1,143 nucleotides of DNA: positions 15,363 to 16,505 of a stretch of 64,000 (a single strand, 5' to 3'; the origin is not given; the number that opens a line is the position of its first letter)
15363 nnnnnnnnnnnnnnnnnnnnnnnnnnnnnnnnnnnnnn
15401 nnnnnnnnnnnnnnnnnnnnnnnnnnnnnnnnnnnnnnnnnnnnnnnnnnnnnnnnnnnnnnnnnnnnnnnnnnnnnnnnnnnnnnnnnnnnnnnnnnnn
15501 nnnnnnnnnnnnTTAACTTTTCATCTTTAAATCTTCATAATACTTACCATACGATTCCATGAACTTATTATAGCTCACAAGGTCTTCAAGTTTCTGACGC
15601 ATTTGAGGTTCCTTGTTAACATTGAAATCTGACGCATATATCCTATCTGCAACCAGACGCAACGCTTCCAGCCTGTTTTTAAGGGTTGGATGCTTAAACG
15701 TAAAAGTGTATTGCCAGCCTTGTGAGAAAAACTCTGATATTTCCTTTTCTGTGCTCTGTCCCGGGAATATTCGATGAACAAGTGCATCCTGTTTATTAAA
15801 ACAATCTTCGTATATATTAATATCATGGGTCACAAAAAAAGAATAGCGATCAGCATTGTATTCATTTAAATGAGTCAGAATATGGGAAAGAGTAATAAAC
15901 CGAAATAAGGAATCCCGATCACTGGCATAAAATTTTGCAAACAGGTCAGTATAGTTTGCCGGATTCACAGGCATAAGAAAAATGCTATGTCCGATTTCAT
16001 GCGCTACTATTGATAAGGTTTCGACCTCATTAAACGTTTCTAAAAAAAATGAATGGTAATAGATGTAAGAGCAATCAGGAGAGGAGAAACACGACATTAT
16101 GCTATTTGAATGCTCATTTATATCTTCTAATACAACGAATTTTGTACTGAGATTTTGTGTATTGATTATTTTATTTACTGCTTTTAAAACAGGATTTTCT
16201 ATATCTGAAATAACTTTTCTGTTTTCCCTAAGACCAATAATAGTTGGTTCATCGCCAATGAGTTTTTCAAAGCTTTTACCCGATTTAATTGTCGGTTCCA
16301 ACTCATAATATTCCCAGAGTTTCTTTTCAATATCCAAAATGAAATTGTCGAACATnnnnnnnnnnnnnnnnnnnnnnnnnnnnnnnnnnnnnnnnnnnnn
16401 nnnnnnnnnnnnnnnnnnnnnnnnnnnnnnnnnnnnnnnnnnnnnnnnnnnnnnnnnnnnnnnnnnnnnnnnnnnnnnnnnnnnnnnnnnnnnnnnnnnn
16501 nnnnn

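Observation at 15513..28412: Atypical DISARM-like defence operon: helicase first, DrmA/DrmB functions in one polypeptide, no PLD gene, extra M48 peptidase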

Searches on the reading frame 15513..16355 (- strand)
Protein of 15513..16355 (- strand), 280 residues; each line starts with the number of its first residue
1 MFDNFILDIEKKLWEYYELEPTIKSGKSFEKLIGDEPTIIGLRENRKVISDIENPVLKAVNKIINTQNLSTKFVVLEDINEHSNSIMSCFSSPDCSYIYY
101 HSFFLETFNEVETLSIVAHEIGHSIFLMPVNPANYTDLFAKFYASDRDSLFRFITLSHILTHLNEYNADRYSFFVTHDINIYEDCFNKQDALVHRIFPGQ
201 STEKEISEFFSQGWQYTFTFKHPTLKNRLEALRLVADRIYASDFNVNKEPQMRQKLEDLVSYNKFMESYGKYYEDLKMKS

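Call 3: search_protein_families(library=pfam, proteins=[window:15513-16355:-], max_evalue=0.01)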
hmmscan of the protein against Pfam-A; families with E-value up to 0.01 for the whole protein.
window:15513-16355:- (280 aa): 1 family
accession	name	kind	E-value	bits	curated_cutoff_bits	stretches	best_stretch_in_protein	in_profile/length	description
PF01435.24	Peptidase_M48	-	0.0015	18.8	20.3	0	97-123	48-75/186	Peptidase family M48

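Call 4: search_protein_families(library=padloc, proteins=[window:15513-16355:-], max_evalue=0.001)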
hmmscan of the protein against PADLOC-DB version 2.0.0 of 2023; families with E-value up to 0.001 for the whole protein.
window:15513-16355:- (280 aa): 0 families

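Call 10: search_protein_families(library=ncbifam, proteins=[window:15513-16355:-], max_evalue=0.01)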
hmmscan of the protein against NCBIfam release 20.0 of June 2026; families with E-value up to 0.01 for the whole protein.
window:15513-16355:- (280 aa): 0 families

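Call 20: find_homologous_proteins(query=window:15513-16355:-, max_evalue=0.001)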
Query window:15513-16355:- (280 aa): 2 proteins with E <= 0.001 among 355 candidates.
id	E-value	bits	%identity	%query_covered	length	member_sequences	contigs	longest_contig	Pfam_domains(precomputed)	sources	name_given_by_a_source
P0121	1.3e-184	630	100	100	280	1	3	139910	-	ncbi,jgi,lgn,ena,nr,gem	ncbi:MAG TPA: hypothetical protein PKW80_00725 [Bacteroidales bacterium]|nr:hypothetical protein [Ba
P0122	2.9e-62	229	42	98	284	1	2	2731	PF01435.25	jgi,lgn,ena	-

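Call 24: find_encoding_contigs(protein=P0122, flank=10000, max_places=3)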
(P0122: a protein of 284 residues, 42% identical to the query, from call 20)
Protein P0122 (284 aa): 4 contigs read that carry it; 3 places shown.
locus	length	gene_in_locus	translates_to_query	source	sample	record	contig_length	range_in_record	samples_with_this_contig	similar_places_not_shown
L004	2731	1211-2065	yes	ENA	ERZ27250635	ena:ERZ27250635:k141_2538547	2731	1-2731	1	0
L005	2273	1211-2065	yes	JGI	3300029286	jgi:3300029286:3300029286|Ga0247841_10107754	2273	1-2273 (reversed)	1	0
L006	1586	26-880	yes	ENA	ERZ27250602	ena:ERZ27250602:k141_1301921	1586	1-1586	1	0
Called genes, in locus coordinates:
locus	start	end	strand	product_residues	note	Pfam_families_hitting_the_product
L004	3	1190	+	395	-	?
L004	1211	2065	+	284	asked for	PF01435:Peptidase_M48 (faint)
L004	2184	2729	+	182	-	?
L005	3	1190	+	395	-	?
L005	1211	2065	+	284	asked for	PF01435:Peptidase_M48 (faint)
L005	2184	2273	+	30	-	?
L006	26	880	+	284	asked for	PF01435:Peptidase_M48 (faint)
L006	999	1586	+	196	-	?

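Call 25: search_protein_families(library=pfam, proteins=[L004:3-1190:+, L004:2184-2729:+, L004:1211-2065:+], max_evalue=0.01)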
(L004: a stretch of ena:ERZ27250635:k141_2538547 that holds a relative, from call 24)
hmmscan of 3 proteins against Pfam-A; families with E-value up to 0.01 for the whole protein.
L004:3-1190:+ (395 aa): 2 families
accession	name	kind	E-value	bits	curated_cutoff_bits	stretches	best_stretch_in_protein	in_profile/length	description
PF20466.3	MmeI_TRD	-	7.7e-05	22.6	27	1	121-194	129-205/207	MmeI, target recognition domain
PF08973.16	TM1506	-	0.0029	17.7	27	1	237-293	67-122/130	Domain of unknown function (DUF1893)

L004:2184-2729:+ (182 aa): 5 families
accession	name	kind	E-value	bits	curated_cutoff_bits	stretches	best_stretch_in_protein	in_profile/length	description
PF13175.12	AAA_15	-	3.6e-05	24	32.1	1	38-98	25-94/374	AAA ATPase domain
PF13476.12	AAA_23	-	0.0018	19.4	27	1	40-80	23-67/201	AAA domain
PF00005.33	ABC_tran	-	0.0019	19.2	25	1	40-62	15-37/137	ABC transporter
PF13304.12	AAA_21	-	0.004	17.7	27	0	40-57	3-20/304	AAA domain, putative AbiEii toxin, Type IV TA system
PF13555.12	AAA_29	-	0.0047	17.1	27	1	39-53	25-39/61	P-loop containing region of AAA domain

L004:1211-2065:+ (284 aa): 2 families
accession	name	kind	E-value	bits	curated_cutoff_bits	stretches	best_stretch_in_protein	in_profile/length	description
PF01435.24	Peptidase_M48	-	4.7e-07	30.2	20.3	0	155-232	131-183/186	Peptidase family M48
PF06227.17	Poxv_Bcl-2-like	-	0.00059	20.1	23.6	1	233-280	40-88/156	Poxvirus Bcl-2-like proteins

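Call 43: search_protein_representatives(alignment_id=A1)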
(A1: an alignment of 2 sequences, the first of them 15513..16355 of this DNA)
Query: 2 sequences, 285 profile positions. Proteins with E-value up to 0.001 (for the whole library): 17; up to 1e-10: 8; up to 1e-30: 6. The best 17 are listed.
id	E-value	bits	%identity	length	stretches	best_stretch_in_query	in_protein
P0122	5.2e-166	567.6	-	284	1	1-285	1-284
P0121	3.1e-162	555.2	-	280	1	1-278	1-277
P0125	1.4e-53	198.7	-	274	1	6-273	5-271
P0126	8.9e-44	166.5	-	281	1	3-278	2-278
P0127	2.5e-43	165.1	-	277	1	3-269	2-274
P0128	3.2e-43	164.7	-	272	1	3-271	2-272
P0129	3.6e-23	98.9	-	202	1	3-192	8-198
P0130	2.6e-16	76.4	-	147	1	166-274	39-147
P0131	5.3e-08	49.1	-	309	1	8-192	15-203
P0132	2.5e-07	46.9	-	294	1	28-270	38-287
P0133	1.4e-06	44.5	-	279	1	4-231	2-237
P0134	4.1e-06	42.9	-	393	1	48-243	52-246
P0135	8.1e-06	42.0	-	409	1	48-247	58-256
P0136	2.8e-04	36.9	-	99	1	159-236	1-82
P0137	5.7e-04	35.9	-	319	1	49-146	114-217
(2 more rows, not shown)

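Call 44: find_encoding_contigs(protein=P0125, flank=10000, max_places=2)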
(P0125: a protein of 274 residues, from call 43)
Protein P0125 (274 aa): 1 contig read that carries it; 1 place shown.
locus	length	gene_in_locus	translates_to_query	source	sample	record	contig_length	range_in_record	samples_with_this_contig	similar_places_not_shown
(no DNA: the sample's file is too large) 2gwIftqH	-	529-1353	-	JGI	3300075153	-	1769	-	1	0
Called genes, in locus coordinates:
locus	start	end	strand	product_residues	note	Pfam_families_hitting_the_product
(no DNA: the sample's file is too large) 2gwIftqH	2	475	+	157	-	?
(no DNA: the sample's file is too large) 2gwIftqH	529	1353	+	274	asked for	-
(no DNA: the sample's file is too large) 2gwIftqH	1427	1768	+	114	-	?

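Call 45: predict_structure(alignment_id=A1)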
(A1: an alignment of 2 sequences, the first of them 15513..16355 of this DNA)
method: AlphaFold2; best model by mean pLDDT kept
length: 280 residues; sequences in the alignment: 2
mean_pLDDT: 41.8   pTM: 0.32
mean pLDDT of the five models: 41.8, 41.1, 40.4, 37.3, 36.7
residues with pLDDT >= 90: 0; 70-90: 0; 50-70: 48; < 50: 232
segments of 3 or more residues with pLDDT < 50: 1-42, 45-47, 53-57, 63-177, 195-225, 227-229, 259-280
pLDDT, mean of each block of 10 residues (from residue 1): 30 31 26 38 49 50 47 44 34 38 35 45 34 47 43 42 39 40 52 47 46 42 45 51 54 53 38 32
secondary structure, 60 per line:
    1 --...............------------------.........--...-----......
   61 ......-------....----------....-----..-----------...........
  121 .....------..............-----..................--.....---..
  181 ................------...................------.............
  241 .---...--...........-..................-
elements in order: H3-17 H36-44 E47-49 H55-66 E74-77 E88-91 H110-125 H132-145 H151-168 H171-175 H179-196 H203-221 H228-241 H250-260 H262-279

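Call 46: find_encoding_contigs(protein=P0126, flank=10000, max_places=2)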
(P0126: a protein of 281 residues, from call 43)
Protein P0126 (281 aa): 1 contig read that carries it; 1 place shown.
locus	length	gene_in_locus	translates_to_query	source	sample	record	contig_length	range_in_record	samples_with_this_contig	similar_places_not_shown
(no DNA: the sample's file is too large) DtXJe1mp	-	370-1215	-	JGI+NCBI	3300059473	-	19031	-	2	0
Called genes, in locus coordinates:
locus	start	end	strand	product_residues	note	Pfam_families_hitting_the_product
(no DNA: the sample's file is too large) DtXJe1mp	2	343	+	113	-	?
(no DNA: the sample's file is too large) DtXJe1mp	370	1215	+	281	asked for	PF01435:Peptidase_M48 (faint)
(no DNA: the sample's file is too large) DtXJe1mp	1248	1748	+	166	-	-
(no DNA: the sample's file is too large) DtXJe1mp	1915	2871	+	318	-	-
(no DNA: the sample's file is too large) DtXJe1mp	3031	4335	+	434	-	-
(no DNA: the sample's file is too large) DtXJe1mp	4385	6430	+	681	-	PF01656:CbiA, PF10609:ParA, PF13614:AAA_31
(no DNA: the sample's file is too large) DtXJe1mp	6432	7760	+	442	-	-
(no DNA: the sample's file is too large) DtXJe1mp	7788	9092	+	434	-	-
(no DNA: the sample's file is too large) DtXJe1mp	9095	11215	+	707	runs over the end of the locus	PF13091:PLDc_2 (faint)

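Call 47: find_encoding_contigs(protein=P0127, flank=10000, max_places=2)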
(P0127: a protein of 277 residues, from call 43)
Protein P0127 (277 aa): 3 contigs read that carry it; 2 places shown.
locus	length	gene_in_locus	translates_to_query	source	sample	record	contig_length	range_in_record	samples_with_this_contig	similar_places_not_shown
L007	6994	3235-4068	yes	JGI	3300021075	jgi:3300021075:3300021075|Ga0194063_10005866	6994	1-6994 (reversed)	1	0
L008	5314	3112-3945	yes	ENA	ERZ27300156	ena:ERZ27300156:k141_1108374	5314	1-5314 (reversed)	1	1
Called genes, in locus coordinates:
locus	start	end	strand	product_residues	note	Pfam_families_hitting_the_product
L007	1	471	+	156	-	?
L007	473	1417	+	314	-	PF02195:ParB_N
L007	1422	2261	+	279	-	-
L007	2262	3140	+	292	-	PF01555:N6_N4_Mtase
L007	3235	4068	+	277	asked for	PF01435:Peptidase_M48 (faint)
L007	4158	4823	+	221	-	-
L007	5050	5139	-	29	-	-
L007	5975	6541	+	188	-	PF13489:Methyltransf_23 (weak), PF08241:Methyltransf_11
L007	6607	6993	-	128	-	?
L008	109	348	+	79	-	PF04556:DpnII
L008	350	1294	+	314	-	PF02195:ParB_N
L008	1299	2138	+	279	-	-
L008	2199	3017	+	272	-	PF01555:N6_N4_Mtase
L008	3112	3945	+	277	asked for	PF01435:Peptidase_M48 (faint)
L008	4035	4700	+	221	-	-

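Call 48: find_encoding_contigs(protein=P0128, flank=10000, max_places=2)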
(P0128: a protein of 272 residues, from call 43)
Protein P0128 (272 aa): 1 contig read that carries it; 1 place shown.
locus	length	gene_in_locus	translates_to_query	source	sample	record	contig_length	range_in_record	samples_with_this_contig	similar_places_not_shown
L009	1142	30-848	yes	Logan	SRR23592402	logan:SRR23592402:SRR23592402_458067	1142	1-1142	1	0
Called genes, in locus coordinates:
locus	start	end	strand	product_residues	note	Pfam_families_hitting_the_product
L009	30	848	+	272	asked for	PF01435:Peptidase_M48 (faint)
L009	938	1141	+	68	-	?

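Call 50: search_protein_families(library=pfam, alignment_id=A3, max_evalue=0.01)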
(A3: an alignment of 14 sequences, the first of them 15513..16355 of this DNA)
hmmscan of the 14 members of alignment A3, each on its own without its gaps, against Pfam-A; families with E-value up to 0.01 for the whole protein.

A. member 1, window:15513-16355:- (280 aa): 1 family
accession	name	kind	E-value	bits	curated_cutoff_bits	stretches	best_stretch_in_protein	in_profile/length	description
PF01435.24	Peptidase_M48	-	0.0015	18.8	20.3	0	97-123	48-75/186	Peptidase family M48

B. families by the number of members that match (of 14 scanned): 3 families
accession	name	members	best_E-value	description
PF01435.24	Peptidase_M48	13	7.6e-23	Peptidase family M48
PF06227.17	Poxv_Bcl-2-like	1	0.00059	Poxvirus Bcl-2-like proteins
PF10263.15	SprT-like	1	0.0056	SprT-like family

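Call 52: search_solved_structures(query=A3, max_evalue=1)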
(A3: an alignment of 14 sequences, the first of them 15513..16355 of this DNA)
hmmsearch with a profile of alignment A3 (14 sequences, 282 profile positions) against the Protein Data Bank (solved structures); distinct sequences matched with E-value up to 1: 13.
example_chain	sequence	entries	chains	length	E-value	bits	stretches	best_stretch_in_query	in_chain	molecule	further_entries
4il3_A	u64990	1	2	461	2.4e-06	30.5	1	105-136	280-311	Ste24p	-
4qhf_A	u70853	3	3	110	0.014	18.1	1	82-131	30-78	Uncharacterized protein MJ1213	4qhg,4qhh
4qhj_A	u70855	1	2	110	0.019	17.7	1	82-132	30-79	Uncharacterized protein MJ1213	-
3c37_A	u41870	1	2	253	0.02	17.6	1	78-138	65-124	Peptidase, M48 family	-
4qhi_A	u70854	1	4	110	0.032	17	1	88-131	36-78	Uncharacterized protein MJ1213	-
4aw6_A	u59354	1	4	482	0.043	16.5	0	111-138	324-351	CAAX PRENYL PROTEASE 1 HOMOLOG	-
2qr4_A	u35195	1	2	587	0.11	15.2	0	13-40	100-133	Peptidase M3B, oligoendopeptidase F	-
4jiu_A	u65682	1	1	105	0.17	14.6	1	110-138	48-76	Proabylysin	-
6bh8_A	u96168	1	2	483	0.38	13.4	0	111-138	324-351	CAAX prenyl protease 1 homolog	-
5x4z_E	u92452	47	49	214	0.43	13.2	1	68-122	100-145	RNA polymerase subunit ABC27, common to RNA polymerases I, II, and III | DNA-directed RNA polymerases I, II, and III subunit RPABC1 | RNA polymerase subunit ABC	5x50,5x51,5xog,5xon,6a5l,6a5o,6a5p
6vab_B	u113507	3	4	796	0.65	12.7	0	31-98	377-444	Vacuolar protein sorting-associated protein 35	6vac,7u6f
5syt_A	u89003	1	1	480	0.74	12.5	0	111-138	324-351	CAAX prenyl protease 1 homolog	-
3cqb_A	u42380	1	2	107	0.84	12.3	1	92-134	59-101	Probable protease htpX homolog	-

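Call 58: predict_structure(alignment_id=A3)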
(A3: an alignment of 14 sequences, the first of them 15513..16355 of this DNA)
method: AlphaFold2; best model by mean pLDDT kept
length: 280 residues; sequences in the alignment: 14
mean_pLDDT: 91.1   pTM: 0.91
mean pLDDT of the five models: 91.1, 90.0, 89.7, 89.3, 89.1
residues with pLDDT >= 90: 208; 70-90: 64; 50-70: 8; < 50: 0
segments of 3 or more residues with pLDDT < 50: none
pLDDT, mean of each block of 10 residues (from residue 1): 93 95 81 70 87 97 95 90 84 90 95 98 91 77 84 95 97 95 93 90 90 91 94 95 95 97 97 94
secondary structure, 60 per line:
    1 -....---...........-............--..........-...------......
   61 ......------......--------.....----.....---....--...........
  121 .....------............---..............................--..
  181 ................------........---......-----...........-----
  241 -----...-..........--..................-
elements in order: H2-5 H9-19 H21-32 H35-44 E46-48 H55-66 E73-78 E87-91 E96-100 H104-107 H110-125 H132-143 H147-176 H179-196 H203-210 H214-219 H225-235 H250-259 H262-279

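Call 62: fold_search(model_id=the predicted structure, library=pdb)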
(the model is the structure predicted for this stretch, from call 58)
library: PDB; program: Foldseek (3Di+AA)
matches with E <= 10: 177; with E <= 0.001: 0
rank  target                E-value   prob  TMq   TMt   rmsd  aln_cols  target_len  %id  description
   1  4aw6_B                5.0e-03  1.00  0.44  0.30   7.6       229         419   15  Crystal structure of the human nuclear membrane zinc metalloprotease ZMPSTE24 (FACE1) (released 2012-07-25)
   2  4aw6_D                5.5e-03  1.00  0.43  0.30   7.6       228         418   15  Crystal structure of the human nuclear membrane zinc metalloprotease ZMPSTE24 (FACE1) (released 2012-07-25)
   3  2ypt_E                7.0e-03  1.00  0.46  0.32   8.1       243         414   17  Crystal structure of the human nuclear membrane zinc metalloprotease ZMPSTE24 mutant (E336A) in complex with a synthet (released 2012-12-05)
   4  4aw6_A                9.9e-03  1.00  0.42  0.29   8.3       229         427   18  Crystal structure of the human nuclear membrane zinc metalloprotease ZMPSTE24 (FACE1) (released 2012-07-25)
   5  4il3_A                1.8e-02  1.00  0.47  0.33   6.0       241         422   16  Crystal Structure of S. mikatae Ste24p (released 2013-02-20)
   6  2ypt_A                2.0e-02  1.00  0.46  0.32   8.1       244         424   17  Crystal structure of the human nuclear membrane zinc metalloprotease ZMPSTE24 mutant (E336A) in complex with a synthet (released 2012-12-05)
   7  4l7a_B                2.0e-02  0.60  0.19  0.21  13.4       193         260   12  Crystal structure of a putative zinc-binding metallo-peptidase (BACCAC_01431) from Bacteroides caccae ATCC 43185 at 2. (released 2013-07-03)
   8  7z5g_C                3.9e-02  0.41  0.22  0.19  20.4       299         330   10  human apo MATCAP (released 2022-05-11)
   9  4l7a_A                4.1e-02  0.63  0.24  0.25  13.6       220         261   11  Crystal structure of a putative zinc-binding metallo-peptidase (BACCAC_01431) from Bacteroides caccae ATCC 43185 at 2. (released 2013-07-03)
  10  7z5g_A                4.5e-02  0.38  0.22  0.19  19.5       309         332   10  human apo MATCAP (released 2022-05-11)
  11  7z5g_D                4.7e-02  0.38  0.22  0.19  20.2       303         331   10  human apo MATCAP (released 2022-05-11)
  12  7z5g_B                5.7e-02  0.38  0.22  0.20  20.0       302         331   11  human apo MATCAP (released 2022-05-11)
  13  4jix_B                8.9e-02  0.97  0.21  0.50  10.6       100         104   15  Crystal structure of the metallopeptidase zymogen of Methanocaldococcus jannaschii jannalysin (released 2013-06-12)
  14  7z6s_C                8.9e-02  0.33  0.23  0.20  17.5       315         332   11  MATCAP bound to a human 14 protofilament microtubule (released 2022-05-11)
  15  4qhj_A                1.1e-01  0.85  0.20  0.44  12.4       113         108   18  Crystal structure of Methanocaldococcus jannaschii selecase mutant I100F+H107F (released 2014-07-16)
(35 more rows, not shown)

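Call 63: find_encoding_contigs(protein=P0129, flank=8000, max_places=2)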
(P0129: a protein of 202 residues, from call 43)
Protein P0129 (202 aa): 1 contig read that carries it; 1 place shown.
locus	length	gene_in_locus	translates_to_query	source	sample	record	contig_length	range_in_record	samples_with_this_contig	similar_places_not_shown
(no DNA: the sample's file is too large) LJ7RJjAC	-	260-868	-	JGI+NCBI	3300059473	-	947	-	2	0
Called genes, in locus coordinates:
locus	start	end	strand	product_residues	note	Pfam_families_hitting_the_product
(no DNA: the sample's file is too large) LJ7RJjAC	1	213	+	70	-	?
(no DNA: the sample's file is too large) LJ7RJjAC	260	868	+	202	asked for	-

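Call 64: find_encoding_contigs(protein=P0131, flank=8000, max_places=2)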
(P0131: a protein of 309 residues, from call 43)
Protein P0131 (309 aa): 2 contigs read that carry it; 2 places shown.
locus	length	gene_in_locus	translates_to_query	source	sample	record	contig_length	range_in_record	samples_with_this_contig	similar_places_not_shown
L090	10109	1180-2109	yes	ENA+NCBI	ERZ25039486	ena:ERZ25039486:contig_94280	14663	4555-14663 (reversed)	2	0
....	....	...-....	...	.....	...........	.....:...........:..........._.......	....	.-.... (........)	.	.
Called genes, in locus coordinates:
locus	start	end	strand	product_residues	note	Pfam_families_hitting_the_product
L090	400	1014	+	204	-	-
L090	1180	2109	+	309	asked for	-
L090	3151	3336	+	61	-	-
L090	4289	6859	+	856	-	PF02743:dCache_1, PF00989:PAS, PF08448:PAS_4, PF13426:PAS_9, PF13188:PAS_8, PF13426:PAS_9, PF00512:HisKA, PF02518:HATPase_c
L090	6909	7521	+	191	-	PF00072:Response_reg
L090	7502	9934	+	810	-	PF08447:PAS_3 (weak), PF00072:Response_reg, PF00512:HisKA, PF02518:HATPase_c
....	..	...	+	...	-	-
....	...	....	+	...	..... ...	-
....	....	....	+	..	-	-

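Call 65: find_encoding_contigs(protein=P0132, flank=8000, max_places=2)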
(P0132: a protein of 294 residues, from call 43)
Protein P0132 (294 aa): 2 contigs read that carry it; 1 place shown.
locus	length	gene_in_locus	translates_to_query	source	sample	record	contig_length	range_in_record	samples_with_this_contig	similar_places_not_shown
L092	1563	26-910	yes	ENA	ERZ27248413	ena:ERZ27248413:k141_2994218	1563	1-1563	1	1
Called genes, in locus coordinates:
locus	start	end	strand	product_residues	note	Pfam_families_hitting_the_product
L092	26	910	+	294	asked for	-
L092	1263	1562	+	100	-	?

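Call 66: find_encoding_contigs(protein=P0133, flank=8000, max_places=2)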
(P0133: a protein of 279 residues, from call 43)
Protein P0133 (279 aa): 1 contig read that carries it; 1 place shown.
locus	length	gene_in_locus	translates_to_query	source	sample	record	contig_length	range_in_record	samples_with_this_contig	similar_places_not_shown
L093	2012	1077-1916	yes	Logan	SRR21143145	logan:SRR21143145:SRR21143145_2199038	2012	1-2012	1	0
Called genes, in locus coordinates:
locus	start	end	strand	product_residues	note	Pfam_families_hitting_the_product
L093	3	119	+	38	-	?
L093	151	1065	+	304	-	PF13676:TIR_2 (weak)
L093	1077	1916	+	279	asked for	-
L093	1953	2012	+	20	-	?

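Call 88: search_dna_similar(query=window:15513-16355:-, collection=plasmids, mode=protein, max_evalue=0.01, max_rows=10)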
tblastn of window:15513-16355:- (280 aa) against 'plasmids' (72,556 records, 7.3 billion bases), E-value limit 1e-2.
No match.
